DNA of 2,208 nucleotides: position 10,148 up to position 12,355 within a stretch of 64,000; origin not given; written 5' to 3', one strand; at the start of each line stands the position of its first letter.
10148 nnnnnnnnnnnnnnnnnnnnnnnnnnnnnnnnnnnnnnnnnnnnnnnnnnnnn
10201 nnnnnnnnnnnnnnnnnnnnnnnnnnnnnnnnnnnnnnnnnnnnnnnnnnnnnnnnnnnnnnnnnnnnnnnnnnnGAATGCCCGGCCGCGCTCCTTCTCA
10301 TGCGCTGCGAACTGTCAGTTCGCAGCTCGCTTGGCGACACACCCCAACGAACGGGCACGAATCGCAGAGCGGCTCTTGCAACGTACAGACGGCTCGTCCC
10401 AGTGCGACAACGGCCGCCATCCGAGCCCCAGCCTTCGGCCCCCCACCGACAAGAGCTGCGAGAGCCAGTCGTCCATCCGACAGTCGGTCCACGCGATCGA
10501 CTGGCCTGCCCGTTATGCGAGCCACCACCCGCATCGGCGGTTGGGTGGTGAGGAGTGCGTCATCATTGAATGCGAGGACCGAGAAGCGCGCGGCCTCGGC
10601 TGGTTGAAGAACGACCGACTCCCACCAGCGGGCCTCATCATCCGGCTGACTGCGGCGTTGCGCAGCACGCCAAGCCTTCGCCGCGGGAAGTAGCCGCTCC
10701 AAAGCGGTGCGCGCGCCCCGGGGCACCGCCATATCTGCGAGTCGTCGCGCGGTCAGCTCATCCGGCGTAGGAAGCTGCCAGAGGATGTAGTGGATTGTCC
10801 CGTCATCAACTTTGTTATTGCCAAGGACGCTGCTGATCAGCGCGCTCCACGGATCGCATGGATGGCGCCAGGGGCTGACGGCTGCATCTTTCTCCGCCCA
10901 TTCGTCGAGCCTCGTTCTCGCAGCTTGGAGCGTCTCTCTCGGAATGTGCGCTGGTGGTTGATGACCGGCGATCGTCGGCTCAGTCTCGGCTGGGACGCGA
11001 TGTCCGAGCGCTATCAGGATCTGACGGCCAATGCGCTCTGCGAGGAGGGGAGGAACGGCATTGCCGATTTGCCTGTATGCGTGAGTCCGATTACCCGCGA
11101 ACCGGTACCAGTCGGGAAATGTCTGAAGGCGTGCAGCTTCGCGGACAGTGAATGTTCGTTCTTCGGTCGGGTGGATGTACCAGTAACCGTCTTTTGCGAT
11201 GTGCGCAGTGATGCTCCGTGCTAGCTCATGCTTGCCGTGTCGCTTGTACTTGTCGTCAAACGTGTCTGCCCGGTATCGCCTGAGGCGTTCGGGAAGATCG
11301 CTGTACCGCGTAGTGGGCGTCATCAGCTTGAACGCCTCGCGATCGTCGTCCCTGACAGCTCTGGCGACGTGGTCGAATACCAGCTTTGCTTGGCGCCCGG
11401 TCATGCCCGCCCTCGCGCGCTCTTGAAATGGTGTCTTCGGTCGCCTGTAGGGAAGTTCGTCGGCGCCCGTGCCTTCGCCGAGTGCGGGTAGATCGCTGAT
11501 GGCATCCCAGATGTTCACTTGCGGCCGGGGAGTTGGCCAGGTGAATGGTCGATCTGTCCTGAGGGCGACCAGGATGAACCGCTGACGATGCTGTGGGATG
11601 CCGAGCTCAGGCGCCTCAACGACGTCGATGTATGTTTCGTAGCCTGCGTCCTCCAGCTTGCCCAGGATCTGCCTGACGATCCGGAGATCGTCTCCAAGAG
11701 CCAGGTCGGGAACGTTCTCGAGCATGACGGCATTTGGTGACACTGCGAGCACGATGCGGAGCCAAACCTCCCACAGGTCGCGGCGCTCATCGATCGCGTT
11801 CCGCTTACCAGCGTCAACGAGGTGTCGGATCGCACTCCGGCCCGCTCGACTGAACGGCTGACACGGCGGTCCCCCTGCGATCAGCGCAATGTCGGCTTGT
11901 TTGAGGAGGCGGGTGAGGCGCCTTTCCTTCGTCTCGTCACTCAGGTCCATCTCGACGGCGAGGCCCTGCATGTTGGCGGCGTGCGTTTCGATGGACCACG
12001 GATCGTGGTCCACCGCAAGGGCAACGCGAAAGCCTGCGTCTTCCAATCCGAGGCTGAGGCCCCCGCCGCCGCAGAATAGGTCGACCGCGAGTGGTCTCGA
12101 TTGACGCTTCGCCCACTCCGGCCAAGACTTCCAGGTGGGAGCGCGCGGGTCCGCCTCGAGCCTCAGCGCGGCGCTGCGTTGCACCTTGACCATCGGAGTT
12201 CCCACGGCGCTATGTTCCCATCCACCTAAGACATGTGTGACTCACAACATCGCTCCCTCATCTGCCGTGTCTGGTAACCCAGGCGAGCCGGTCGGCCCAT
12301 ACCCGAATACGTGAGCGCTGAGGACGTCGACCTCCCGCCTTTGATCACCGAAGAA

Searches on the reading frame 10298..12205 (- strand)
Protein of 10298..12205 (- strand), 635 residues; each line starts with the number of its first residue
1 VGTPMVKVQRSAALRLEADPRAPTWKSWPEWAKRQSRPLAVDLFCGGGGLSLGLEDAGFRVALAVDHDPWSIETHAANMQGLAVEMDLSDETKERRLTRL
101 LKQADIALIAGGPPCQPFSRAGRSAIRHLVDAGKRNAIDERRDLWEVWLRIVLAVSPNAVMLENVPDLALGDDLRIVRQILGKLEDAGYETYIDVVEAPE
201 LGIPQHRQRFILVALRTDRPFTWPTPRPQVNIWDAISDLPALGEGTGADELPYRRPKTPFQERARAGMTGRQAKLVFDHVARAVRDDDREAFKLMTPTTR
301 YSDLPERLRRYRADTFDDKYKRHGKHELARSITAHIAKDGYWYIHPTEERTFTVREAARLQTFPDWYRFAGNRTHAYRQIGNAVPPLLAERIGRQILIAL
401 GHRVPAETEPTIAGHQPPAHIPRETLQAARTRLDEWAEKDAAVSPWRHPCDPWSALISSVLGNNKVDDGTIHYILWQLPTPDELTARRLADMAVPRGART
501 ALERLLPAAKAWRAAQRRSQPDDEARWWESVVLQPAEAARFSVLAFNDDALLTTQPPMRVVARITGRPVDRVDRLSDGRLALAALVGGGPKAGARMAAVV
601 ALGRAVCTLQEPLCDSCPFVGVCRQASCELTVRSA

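Call 22: search_protein_families(library=pfam, proteins=[window:10298-12205:-], max_evalue=0.001)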
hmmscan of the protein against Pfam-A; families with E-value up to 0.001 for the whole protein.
window:10298-12205:- (635 aa): 1 family
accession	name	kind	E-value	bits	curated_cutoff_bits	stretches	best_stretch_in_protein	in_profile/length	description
PF00145.23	DNA_methylase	-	1.9e-61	208.8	22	1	41-396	4-322/324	C-5 cytosine-specific DNA methylase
